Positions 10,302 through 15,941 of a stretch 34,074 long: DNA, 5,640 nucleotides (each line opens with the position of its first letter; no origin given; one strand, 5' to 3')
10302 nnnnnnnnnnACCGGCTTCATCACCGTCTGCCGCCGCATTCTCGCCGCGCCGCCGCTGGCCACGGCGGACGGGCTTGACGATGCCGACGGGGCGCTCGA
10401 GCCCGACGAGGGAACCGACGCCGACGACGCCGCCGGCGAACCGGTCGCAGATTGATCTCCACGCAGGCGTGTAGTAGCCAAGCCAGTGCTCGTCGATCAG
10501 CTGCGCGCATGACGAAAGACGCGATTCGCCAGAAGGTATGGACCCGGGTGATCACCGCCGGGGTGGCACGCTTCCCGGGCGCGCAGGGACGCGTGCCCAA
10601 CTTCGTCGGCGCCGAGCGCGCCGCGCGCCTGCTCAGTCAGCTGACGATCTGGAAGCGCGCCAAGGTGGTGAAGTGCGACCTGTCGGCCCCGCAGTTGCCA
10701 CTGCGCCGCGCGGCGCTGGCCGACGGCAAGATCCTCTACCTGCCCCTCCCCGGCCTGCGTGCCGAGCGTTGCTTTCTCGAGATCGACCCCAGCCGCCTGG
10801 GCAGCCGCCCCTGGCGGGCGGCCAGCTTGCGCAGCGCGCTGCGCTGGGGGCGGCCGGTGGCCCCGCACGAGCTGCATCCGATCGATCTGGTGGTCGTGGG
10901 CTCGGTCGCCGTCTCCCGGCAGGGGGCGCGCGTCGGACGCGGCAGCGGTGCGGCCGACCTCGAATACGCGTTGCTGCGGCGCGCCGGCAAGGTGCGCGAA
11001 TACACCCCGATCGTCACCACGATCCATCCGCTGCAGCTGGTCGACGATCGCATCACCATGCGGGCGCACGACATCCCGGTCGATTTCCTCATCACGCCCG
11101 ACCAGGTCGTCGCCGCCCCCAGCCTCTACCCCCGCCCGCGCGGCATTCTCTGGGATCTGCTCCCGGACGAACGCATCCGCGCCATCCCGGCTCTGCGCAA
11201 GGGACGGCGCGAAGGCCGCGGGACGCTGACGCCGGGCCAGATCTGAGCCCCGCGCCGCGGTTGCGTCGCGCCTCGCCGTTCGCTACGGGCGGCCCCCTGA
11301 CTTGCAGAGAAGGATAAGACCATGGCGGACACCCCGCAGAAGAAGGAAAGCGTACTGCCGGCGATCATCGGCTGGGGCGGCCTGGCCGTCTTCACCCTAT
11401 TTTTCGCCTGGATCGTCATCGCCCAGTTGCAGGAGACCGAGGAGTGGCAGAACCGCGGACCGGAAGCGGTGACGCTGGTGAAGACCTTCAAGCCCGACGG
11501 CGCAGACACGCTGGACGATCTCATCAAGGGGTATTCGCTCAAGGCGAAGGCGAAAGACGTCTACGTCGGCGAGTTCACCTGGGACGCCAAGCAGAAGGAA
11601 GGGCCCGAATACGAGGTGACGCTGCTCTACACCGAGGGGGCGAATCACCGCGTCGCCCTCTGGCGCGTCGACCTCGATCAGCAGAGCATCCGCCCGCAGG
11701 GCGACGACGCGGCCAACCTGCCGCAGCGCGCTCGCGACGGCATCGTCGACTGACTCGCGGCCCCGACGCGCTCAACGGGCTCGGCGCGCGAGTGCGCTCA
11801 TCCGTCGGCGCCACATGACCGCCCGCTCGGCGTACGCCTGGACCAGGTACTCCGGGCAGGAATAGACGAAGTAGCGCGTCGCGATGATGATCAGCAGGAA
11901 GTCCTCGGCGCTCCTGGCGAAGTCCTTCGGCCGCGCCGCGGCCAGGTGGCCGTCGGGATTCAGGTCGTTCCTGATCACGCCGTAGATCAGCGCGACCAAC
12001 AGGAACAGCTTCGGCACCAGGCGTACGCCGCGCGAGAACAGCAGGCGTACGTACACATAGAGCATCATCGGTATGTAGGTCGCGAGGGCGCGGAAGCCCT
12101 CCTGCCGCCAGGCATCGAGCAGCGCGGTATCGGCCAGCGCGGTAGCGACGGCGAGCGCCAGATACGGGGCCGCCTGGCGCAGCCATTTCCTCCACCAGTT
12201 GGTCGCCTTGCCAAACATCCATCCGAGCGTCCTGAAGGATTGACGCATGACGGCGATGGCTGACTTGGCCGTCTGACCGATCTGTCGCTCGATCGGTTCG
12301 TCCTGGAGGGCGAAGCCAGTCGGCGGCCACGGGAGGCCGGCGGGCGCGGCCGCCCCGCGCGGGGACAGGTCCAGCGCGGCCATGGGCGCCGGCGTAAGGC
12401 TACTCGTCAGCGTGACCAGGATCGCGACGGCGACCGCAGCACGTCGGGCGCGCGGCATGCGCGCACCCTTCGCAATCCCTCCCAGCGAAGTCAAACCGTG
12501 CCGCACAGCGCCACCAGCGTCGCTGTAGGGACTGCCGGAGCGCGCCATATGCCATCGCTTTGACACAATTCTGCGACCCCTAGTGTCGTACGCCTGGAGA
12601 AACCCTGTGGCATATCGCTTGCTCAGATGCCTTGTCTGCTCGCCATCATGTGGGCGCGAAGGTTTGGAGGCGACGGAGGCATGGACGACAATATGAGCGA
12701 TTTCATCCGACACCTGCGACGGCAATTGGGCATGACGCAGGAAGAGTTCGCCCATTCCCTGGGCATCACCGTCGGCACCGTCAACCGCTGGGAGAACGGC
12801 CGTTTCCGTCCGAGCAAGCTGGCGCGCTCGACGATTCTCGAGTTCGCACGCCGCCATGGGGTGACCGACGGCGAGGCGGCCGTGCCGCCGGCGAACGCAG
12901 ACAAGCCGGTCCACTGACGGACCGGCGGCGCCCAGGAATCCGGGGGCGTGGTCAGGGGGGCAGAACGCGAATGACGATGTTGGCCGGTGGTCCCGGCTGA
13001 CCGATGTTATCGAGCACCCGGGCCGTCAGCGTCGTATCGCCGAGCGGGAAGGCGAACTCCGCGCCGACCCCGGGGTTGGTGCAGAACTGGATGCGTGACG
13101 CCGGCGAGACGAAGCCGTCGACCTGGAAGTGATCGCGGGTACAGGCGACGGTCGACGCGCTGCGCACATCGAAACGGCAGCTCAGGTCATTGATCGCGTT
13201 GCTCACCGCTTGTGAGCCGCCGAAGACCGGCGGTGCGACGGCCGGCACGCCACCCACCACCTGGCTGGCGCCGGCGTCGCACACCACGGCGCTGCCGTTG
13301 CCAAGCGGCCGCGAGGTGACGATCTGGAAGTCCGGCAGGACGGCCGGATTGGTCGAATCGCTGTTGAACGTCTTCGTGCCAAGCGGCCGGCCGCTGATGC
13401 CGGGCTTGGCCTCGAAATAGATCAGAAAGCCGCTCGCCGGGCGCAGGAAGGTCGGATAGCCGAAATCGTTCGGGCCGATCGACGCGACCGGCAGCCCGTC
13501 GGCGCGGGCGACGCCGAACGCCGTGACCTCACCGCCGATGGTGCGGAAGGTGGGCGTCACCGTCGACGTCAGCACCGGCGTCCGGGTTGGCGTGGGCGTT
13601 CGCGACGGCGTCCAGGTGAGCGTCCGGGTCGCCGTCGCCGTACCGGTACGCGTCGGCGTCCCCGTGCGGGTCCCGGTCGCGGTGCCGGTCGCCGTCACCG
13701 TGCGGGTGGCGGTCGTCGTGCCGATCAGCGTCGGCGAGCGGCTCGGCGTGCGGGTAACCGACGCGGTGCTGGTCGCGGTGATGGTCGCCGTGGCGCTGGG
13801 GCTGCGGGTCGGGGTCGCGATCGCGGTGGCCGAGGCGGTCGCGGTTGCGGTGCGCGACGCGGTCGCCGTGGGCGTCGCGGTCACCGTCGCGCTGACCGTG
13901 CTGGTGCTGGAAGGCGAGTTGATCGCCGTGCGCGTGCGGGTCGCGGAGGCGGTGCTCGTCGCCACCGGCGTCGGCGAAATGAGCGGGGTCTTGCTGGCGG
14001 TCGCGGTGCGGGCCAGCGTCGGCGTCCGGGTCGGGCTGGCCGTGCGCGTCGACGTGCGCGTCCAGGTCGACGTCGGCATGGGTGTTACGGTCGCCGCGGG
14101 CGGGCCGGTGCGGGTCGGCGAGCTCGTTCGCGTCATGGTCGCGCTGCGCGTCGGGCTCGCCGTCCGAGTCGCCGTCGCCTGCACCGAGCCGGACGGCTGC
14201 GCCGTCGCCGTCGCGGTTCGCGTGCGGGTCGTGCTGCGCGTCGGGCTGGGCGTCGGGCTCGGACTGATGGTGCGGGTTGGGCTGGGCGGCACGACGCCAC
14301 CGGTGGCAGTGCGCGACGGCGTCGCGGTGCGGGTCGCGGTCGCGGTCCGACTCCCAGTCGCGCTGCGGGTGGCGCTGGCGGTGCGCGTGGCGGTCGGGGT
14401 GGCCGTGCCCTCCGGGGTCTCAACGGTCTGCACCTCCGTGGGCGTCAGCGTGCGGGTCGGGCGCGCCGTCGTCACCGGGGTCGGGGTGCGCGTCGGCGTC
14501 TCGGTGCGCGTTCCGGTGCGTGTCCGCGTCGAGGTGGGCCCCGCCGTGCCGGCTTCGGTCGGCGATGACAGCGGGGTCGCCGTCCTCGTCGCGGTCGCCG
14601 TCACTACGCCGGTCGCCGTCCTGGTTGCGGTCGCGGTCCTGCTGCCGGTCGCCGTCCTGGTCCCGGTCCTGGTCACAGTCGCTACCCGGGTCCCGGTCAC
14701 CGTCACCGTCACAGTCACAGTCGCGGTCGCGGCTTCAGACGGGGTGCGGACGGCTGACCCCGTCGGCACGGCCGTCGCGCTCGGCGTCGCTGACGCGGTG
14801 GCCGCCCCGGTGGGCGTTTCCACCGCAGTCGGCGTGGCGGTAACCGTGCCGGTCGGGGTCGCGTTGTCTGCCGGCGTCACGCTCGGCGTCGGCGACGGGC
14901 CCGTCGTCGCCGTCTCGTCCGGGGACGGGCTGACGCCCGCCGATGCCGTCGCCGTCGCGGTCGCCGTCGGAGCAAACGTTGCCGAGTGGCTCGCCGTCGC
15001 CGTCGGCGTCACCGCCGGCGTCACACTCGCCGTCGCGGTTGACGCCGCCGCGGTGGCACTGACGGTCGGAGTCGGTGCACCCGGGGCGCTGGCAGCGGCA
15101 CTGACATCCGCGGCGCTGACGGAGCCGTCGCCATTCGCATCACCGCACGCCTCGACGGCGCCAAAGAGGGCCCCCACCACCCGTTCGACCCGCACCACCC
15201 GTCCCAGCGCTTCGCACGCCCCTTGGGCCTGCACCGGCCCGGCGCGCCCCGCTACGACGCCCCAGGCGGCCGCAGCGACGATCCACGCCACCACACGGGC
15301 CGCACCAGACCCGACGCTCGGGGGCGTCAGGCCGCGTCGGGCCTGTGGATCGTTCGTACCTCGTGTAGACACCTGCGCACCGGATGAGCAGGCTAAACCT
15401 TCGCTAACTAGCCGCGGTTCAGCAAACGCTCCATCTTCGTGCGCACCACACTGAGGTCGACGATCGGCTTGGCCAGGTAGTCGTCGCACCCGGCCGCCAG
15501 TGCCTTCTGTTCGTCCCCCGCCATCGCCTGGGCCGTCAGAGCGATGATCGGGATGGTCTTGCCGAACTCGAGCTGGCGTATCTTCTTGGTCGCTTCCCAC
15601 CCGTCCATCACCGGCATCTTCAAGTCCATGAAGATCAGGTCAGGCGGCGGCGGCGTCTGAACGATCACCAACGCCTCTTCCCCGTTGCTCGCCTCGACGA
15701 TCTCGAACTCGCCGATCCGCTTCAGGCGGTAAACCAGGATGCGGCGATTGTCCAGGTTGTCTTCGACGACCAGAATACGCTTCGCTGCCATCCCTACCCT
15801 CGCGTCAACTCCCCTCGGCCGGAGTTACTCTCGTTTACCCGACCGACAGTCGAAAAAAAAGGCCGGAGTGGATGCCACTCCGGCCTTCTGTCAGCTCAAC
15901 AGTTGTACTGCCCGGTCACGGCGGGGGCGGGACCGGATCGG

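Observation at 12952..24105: The paralog operon and a CheY are bracketed by two paralogous giant dockerin-like / Thr-linker / Cys-domain proteins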

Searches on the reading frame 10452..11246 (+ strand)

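Call 9: search_protein_families(library=pfam, proteins=[window:10452-11246:+], max_evalue=0.01)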
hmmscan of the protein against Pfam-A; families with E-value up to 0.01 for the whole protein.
window:10452-11246:+ (264 aa): 1 family
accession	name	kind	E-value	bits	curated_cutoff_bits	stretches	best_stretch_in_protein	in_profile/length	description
PF01812.26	5-FTHF_cyc-lig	-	1.9e-20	74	27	1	24-216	3-186/186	5-formyltetrahydrofolate cyclo-ligase family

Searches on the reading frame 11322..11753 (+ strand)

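Call 9: search_protein_families(library=pfam, proteins=[window:11322-11753:+], max_evalue=0.01)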
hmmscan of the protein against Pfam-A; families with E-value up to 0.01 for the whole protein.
window:11322-11753:+ (143 aa): 0 families

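Call 43: search_protein_families(library=pfam, proteins=[window:11322-11753:+], max_evalue=0.1)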
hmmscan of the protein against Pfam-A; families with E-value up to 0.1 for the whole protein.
window:11322-11753:+ (143 aa): 1 family
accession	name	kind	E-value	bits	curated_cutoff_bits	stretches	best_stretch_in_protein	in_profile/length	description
PF11268.13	DUF3071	-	0.018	15.6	26.9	1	57-115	113-167/168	Protein of unknown function (DUF3071)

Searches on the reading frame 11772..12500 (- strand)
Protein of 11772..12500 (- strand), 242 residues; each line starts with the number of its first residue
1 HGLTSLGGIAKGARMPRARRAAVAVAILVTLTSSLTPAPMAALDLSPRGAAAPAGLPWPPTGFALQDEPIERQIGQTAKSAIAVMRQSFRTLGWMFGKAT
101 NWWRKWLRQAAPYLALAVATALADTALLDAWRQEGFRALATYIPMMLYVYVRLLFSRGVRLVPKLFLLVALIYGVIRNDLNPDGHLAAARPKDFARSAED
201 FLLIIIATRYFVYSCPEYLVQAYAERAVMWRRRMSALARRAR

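Call 43: search_protein_families(library=pfam, proteins=[window:11772-12500:-], max_evalue=0.1)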
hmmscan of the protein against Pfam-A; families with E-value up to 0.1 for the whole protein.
window:11772-12500:- (242 aa): 0 families

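Call 61: search_protein_families(library=ncbifam, proteins=[window:11772-12500:-], max_evalue=1)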
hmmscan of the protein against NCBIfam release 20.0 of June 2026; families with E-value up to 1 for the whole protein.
window:11772-12500:- (242 aa): 0 families

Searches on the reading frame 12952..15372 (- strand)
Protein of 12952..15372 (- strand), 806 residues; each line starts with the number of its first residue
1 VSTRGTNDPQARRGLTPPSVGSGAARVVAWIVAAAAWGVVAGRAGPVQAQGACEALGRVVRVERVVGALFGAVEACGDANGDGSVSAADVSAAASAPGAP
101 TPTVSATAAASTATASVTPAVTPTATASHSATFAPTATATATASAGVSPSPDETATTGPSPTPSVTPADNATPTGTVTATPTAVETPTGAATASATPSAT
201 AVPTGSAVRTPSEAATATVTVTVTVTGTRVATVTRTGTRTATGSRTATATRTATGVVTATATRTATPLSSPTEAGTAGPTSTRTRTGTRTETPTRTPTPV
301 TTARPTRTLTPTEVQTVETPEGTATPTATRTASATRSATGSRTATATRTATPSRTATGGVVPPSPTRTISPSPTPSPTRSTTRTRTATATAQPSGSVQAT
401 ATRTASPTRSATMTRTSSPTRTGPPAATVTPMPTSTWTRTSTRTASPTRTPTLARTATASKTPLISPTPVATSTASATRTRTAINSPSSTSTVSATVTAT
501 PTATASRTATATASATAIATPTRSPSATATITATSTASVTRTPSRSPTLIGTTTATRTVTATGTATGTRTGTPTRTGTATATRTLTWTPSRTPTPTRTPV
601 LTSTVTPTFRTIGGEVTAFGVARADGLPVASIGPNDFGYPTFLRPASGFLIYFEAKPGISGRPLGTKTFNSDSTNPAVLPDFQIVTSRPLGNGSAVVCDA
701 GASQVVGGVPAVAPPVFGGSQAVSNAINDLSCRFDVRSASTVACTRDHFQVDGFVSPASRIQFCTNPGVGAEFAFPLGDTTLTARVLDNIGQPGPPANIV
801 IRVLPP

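Call 4: search_protein_families(library=pfam, proteins=[window:12952-15372:-], max_evalue=1)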
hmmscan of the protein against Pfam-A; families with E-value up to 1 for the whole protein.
window:12952-15372:- (806 aa): 0 families

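Call 5: search_protein_families(library=ncbifam, proteins=[window:12952-15372:-], max_evalue=1)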
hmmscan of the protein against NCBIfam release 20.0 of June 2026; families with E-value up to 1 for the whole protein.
window:12952-15372:- (806 aa): 0 families

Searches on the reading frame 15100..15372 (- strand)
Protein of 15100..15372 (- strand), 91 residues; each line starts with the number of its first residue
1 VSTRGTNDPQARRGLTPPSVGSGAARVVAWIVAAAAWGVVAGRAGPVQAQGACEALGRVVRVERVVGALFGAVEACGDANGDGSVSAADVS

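Call 33: search_protein_families(library=pfam, alignment_id=A4, max_evalue=0.01)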
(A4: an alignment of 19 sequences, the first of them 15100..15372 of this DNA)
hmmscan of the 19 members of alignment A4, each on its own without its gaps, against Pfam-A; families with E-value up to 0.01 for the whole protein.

A. member 1, window:15100-15372:- (91 aa): 0 families

B. families by the number of members that match (of 19 scanned): 1 family
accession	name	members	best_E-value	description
PF00404.24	Dockerin_1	1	0.0027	Dockerin type I domain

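Call 82: search_solved_structures(query=A4, max_evalue=1)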
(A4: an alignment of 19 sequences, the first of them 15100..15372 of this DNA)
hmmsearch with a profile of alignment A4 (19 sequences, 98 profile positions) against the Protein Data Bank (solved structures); distinct sequences matched with E-value up to 1: 36.
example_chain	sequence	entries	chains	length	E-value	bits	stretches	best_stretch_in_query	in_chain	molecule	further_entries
4fl4_A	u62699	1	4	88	0.00011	25.8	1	49-77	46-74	Glycoside hydrolase family 9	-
1h4b_A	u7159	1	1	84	0.001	22.6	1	62-92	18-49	POLCALCIN BET V 4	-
2ccl_B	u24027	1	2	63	0.0029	21.2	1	63-91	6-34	ENDO-1,4-BETA-XYLANASE Y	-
6kg9_A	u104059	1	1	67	0.0033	21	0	62-82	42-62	And cellulose-binding endoglucanase family 9 CelL ortholog dockerin domain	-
6tj5_A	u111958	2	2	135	0.0063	20.1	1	62-89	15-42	Calmodulin, putative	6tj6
2y3n_B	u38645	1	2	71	0.014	19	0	62-78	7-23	CELLULOSOMAL FAMILY-48 PROCESSIVE GLYCOSIDE HYDROLASE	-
6kgc_B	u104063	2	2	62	0.018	18.6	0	62-81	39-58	And cellulose-binding endoglucanase family 9 CelL ortholog dockerin domain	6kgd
4cj0_A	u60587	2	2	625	0.019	18.6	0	50-77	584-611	ENDOGLUCANASE D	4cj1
1clc_A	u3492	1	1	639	0.02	18.5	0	50-77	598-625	ENDOGLUCANASE CELD; EC: 3.2.1.4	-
6kge_D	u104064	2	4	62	0.021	18.4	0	62-81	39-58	And cellulose-binding endoglucanase family 9 CelL ortholog dockerin domain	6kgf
1daq_A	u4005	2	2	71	0.028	18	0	62-75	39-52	ENDOGLUCANASE SS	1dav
2mte_A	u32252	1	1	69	0.031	17.9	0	62-75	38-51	Cellulose 1,4-beta-cellobiosidase (reducing end) CelS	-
2k7c_A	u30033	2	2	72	0.051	17.2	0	61-80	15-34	Calcium-binding protein 1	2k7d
2rrt_A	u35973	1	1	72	0.052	17.2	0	62-80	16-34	Calmodulin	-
3ox5_A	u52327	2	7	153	0.055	17.1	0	62-80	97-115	Calcium-binding protein 1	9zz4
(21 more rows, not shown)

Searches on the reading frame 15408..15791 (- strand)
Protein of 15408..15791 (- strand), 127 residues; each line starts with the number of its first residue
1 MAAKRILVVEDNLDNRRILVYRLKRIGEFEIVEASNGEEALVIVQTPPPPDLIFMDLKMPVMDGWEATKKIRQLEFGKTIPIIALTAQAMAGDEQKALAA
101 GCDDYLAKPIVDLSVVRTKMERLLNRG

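Call 4: search_protein_families(library=pfam, proteins=[window:15408-15791:-], max_evalue=1)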
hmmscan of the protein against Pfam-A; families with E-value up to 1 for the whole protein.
window:15408-15791:- (127 aa): 1 family
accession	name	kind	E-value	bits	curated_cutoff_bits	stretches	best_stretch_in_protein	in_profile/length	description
PF00072.30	Response_reg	-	5.5e-25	88.1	30.2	1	6-110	1-101/111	Response regulator receiver domain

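Call 5: search_protein_families(library=ncbifam, proteins=[window:15408-15791:-], max_evalue=1)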
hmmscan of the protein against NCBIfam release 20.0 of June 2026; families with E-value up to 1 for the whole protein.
window:15408-15791:- (127 aa): 97 families (the best 25 are shown)
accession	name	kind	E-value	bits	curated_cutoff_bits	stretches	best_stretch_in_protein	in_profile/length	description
NF008318.0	PRK11107.1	equivalog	1.7e-24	86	890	1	5-112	669-774/920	two-component sensor histidine kinase BarA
NF007135.0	PRK09581.1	equivalog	8.2e-23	80.9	474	1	4-116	3-113/457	PleD family two-component system response regulator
NF008099.0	PRK10841.1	equivalog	9.8e-22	76.5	920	1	5-120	826-936/949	two-component system sensor histidine kinase RcsC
TIGR02154.1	PhoB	equivalog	4.2e-21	75.3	296.2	1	3-112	2-109/226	phosphate regulon transcriptional regulator PhoB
NF045944.1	ResRegRpaBCyano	equivalog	7.2e-21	74.6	330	1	7-111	1-100/229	response regulator transcription factor RpaB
NF007969.0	PRK10693.1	equivalog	2.3e-19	69.6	329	1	2-120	6-120/337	two-component system response regulator RssB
NF012227.0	AdeR_RR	equivalog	2.8e-19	69.5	340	1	3-116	11-119/239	efflux system response regulator transcription factor AdeR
NF011874.0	PRK15347.1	equivalog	5e-19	67.8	852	1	5-111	692-798/921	two component system sensor kinase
NF038297.2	hybrid_HK_HrmK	equivalog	7.3e-19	67.8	725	1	3-116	490-600/607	hybrid histidine kinase/response regulator HrmK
NF033120.0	vanR_FM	exception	2.6e-18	66.5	460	1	4-117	4-112/231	vancomycin resistance response regulator transcription factor, VanR-F/VanR-M family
NF008469.0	PRK11361.1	equivalog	5.8e-17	61.5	714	1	2-124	3-120/461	acetoacetate metabolism transcriptional regulator AtoC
NF053854.1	RespRegPhoBBctds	equivalog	6.6e-17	61.6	270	1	6-126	1-117/225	two-component system response regulator PhoB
NF041866.1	EpsW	equivalog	7.4e-17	61.2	200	1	4-115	6-117/131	exopolysaccharide biosynthesis response regulator EpsW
NF045505.1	RR_RssB_Pseudo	equivalog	1e-16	61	700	1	5-126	7-124/394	two-component system response regulator RssB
NF040689.1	MtrAB_MtrA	equivalog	9.4e-16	57.8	300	1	6-116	1-106/219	MtrAB system response regulator MtrA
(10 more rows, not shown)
